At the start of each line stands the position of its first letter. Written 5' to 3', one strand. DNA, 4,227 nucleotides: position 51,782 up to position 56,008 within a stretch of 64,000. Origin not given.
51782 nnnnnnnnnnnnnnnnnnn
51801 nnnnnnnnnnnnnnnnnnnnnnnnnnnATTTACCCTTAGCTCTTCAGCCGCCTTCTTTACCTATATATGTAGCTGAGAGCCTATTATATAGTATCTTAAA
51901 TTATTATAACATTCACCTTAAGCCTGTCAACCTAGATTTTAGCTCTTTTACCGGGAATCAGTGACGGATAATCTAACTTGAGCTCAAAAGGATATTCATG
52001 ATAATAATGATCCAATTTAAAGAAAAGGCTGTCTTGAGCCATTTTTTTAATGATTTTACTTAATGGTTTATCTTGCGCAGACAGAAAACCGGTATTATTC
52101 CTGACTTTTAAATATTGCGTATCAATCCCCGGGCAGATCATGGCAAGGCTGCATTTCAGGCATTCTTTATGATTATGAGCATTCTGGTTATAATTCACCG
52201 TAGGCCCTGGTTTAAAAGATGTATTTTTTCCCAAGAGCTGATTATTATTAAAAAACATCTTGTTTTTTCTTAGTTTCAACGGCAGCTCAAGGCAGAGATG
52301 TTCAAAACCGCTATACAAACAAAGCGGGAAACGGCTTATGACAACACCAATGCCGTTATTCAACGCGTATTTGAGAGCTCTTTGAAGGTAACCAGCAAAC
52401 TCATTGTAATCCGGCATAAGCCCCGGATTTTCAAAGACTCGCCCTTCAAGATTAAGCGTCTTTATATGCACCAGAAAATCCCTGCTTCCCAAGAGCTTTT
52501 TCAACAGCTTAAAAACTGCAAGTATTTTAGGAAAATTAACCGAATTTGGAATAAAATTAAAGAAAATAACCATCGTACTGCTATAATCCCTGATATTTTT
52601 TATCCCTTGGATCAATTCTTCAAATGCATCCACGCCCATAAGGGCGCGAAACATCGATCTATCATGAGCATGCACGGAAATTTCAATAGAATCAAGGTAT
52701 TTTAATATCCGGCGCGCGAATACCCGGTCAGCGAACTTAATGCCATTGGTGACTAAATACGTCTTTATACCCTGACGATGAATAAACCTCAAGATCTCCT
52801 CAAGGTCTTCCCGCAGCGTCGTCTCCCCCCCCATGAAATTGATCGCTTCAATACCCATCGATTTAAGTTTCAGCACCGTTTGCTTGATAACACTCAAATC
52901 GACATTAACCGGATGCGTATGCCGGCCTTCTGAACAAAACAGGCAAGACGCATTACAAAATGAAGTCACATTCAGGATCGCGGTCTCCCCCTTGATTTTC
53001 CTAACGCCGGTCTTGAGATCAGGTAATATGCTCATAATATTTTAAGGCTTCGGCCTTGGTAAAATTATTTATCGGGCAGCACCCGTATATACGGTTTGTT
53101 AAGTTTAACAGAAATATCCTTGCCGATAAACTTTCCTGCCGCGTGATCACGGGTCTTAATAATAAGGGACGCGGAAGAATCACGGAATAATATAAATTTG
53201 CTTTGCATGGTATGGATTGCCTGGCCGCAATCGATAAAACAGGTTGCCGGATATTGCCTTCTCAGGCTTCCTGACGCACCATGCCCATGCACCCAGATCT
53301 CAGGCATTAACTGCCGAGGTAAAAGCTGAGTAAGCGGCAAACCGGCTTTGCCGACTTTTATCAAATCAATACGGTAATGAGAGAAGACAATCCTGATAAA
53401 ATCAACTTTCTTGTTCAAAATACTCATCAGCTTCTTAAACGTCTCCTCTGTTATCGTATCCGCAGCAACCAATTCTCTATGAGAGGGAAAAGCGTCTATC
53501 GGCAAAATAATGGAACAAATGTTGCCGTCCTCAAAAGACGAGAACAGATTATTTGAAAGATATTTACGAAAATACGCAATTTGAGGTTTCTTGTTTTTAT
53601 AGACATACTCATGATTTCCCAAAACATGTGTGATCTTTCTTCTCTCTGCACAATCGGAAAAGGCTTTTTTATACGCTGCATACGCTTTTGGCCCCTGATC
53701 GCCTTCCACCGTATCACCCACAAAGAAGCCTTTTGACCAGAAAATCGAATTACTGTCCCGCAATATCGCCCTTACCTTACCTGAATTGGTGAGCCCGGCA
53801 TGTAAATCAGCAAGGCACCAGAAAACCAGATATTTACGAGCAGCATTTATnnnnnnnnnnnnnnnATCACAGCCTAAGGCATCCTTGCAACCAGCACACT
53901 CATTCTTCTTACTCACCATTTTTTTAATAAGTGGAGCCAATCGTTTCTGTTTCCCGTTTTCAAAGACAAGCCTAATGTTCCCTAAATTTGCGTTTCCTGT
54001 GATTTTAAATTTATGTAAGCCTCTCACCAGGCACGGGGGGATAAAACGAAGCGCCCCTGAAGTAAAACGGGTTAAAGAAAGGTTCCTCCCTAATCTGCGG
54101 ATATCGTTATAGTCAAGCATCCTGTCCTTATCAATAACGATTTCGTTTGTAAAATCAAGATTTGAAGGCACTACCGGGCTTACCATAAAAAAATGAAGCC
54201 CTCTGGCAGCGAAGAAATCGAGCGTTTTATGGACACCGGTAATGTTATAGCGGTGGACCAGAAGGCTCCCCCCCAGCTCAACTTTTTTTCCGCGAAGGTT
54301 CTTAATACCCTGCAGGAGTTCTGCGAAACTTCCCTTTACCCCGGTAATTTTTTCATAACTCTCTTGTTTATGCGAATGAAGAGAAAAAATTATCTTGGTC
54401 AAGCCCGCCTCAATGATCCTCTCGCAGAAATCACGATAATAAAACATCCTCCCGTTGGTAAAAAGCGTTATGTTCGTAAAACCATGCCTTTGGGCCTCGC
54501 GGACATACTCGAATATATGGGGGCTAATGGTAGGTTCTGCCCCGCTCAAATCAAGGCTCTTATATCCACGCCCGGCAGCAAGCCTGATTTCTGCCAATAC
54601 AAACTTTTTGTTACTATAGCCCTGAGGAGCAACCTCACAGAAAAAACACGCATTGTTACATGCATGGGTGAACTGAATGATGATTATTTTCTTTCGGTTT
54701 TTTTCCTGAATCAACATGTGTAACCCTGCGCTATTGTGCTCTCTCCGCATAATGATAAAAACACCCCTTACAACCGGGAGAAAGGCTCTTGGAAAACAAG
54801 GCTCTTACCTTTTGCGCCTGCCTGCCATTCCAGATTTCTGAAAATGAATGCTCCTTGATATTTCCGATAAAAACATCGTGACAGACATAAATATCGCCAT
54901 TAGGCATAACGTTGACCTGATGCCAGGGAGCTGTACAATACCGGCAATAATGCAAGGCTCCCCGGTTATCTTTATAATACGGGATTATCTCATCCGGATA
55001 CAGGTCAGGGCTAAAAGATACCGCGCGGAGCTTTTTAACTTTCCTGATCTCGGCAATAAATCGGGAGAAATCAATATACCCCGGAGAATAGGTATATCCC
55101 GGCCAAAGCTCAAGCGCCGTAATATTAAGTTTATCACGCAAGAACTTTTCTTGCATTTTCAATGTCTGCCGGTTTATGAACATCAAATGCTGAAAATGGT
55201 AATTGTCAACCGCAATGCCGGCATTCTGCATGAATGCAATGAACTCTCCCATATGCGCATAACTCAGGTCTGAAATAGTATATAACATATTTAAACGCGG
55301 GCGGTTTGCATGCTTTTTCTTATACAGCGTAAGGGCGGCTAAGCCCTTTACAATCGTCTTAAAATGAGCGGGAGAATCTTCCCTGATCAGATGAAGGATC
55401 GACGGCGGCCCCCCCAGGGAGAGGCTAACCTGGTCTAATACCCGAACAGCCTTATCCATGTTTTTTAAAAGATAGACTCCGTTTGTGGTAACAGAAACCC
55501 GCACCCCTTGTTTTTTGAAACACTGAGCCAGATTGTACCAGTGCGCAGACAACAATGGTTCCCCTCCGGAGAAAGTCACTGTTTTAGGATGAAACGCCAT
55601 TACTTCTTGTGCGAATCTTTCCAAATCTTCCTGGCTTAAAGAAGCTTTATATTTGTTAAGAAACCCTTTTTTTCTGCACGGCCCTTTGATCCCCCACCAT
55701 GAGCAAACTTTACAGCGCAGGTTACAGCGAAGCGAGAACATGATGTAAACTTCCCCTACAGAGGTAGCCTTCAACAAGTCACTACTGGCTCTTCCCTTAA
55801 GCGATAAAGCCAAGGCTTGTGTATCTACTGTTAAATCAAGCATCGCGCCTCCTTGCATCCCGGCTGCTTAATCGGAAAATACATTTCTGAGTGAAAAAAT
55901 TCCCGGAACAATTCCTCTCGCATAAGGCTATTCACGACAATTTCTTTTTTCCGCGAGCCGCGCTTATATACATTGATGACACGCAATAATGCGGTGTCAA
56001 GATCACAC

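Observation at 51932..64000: Operon of six consecutive radical SAM genes (about ten radical SAM domains) with exotic fusions, flanked by a Cas4/RecB-like Fe-S nuclease and a triple-PAS sensor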

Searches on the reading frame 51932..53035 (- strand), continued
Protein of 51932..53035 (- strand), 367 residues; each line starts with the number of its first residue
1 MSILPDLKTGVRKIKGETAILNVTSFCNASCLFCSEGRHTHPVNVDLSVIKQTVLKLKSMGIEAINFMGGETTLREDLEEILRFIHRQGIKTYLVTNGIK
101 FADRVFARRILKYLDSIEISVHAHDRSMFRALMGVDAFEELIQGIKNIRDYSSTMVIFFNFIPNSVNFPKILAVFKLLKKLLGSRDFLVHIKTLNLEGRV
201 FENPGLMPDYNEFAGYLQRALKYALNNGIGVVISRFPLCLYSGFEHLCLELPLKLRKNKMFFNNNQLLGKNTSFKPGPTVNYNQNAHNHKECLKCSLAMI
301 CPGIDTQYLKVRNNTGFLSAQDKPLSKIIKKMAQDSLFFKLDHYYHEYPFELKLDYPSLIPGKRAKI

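Call 91: search_protein_families(library=pfam, proteins=[L015:2834-3607:+, L015:377-898:+, L015:15953-17089:+, L016:12079-13254:+], max_evalue=0.01)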
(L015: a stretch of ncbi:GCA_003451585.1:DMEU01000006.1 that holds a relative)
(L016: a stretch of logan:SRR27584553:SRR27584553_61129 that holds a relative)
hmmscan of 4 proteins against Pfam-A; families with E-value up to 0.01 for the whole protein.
L015:2834-3607:+ (257 aa): 0 families

L015:377-898:+ (173 aa): 0 families

L015:15953-17089:+ (378 aa): 2 families
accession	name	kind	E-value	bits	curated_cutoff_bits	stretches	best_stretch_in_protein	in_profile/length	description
PF04055.27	Radical_SAM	-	6.6e-20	72.4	29.5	1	143-309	3-164/166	Radical SAM superfamily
PF00919.26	UPF0004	-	5.1e-11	42.9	27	1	13-90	6-83/98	Uncharacterized protein family UPF0004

L016:12079-13254:+ (391 aa): 1 family
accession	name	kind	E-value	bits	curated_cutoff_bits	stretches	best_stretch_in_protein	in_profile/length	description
PF01478.23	Peptidase_A24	-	2.7e-08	34.6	26.5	1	11-123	2-94/104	Type IV leader peptidase family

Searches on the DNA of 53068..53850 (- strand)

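Call 96: search_rna_families(source=L019, start=16500, end=19816, threshold=gathering)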
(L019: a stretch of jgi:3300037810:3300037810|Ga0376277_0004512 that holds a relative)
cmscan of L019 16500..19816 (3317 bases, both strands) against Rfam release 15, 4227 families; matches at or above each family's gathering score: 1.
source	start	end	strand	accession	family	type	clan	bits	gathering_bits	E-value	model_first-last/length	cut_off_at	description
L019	17303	18945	+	RF00177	SSU_rRNA_bacteria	Gene; rRNA;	CL00111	1363.3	50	0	1-1533/1533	no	Bacterial small subunit ribosomal RNA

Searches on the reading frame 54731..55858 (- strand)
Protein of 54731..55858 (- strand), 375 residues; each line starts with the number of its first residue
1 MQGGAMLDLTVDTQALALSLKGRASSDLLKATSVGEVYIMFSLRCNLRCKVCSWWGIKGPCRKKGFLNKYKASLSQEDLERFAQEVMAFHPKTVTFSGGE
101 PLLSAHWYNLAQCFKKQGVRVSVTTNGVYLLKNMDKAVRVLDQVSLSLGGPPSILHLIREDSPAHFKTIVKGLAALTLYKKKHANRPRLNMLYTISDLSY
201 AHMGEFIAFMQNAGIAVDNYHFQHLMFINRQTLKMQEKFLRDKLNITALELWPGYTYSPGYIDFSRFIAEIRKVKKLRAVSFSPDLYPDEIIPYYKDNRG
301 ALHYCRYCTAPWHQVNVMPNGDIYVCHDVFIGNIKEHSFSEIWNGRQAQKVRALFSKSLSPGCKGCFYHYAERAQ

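Call 4: search_protein_families(library=pfam, proteins=[window:54731-55858:-], max_evalue=0.01)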
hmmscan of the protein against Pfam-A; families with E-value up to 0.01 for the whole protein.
window:54731-55858:- (375 aa): 3 families
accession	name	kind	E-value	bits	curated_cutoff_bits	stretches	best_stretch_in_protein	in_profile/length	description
PF13186.11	SPASM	-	1.1e-13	51.7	21.5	1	308-366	1-66/67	Iron-sulfur cluster-binding domain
PF04055.27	Radical_SAM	-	2e-13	51.3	29.5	1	41-177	3-137/166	Radical SAM superfamily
PF13353.11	Fer4_12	-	7.8e-06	26.7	22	1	37-151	7-116/137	4Fe-4S single cluster domain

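Call 5: search_protein_families(library=ncbifam, proteins=[window:54731-55858:-], max_evalue=0.01)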
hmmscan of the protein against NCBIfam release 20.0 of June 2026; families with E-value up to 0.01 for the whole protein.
window:54731-55858:- (375 aa): 66 families (the best 25 are shown)
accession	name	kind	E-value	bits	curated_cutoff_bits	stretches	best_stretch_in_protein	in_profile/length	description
NF033640.1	N_Twi_rSAM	subfamily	3e-22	79.3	170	2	34-244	110-329/398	twitch domain-containing radical SAM protein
TIGR04317.1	W_rSAM_matur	equivalog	6.5e-22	78.1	380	2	35-216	4-177/349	tungsten cofactor oxidoreductase radical SAM maturase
TIGR04051.1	rSAM_NirJ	equivalog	1.5e-16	60.3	515.45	1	43-235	10-186/354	heme d1 biosynthesis radical SAM protein NirJ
TIGR04054.1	rSAM_NirJ1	equivalog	1.4e-15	56.8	650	1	41-237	42-222/387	putative heme d1 biosynthesis radical SAM protein NirJ1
TIGR04545.1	rSAM_ahbD_hemeb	equivalog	1.8e-14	53.9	500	1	45-177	10-135/339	heme b synthase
TIGR04055.1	rSAM_NirJ2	equivalog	7.2e-14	52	500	2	44-139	9-94/326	putative heme d1 biosynthesis radical SAM protein NirJ2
TIGR02666.1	moaA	equivalog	9.7e-14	51.1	284.05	1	43-217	18-187/336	GTP 3',8-cyclase MoaA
NF038283.1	viperin_w_prok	equivalog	1.5e-13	50.6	180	1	44-148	11-114/281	viperin family antiviral radical SAM protein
TIGR04546.1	rSAM_ahbC_deAc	equivalog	4.8e-13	48.7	650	1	42-238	46-226/390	12,18-didecarboxysiroheme deacetylase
NF050035.1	rSAM_WgK_link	exception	3.4e-12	46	650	2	38-180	12-147/367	radical SAM/SPASM peptide maturase WgkB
TIGR03942.1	sulfatase_rSAM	equivalog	5.5e-12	45.4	349.45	1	42-369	8-317/363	anaerobic sulfatase maturase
TIGR02668.1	moaA_archaeal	equivalog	1.8e-11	43.6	325.25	1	34-148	9-116/303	GTP 3',8-cyclase MoaA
TIGR04347.1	pseudo_SAM_Halo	equivalog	4.6e-11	42.6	525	1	44-231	47-218/390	TIGR04347 family pseudo-SAM/SPASM protein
NF001199.0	PRK00164.2-1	equivalog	2.6e-10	40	231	1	37-149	14-119/308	GTP 3',8-cyclase MoaA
TIGR04133.1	rSAM_w_lipo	hypoth_equivalog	4.5e-10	39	425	1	14-177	3-161/350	TIGR04133 family radical SAM/SPASM protein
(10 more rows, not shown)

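Call 52: search_protein_families(library=padloc, proteins=[window:54731-55858:-], max_evalue=0.001)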
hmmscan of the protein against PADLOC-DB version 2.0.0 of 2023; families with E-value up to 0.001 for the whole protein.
window:54731-55858:- (375 aa): 3 families
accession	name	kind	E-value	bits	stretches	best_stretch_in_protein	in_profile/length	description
PDLC02903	pVip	-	6.2e-15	53.4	1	41-148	6-100/257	Viperins not associated with kinases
PDLC02904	pVip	-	3.5e-12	44.4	1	44-148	12-107/262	Viperins associated with kinases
PDLC02905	pVip-kinase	-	1e-06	26.3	1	42-147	189-290/474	Viperin-kinase fusion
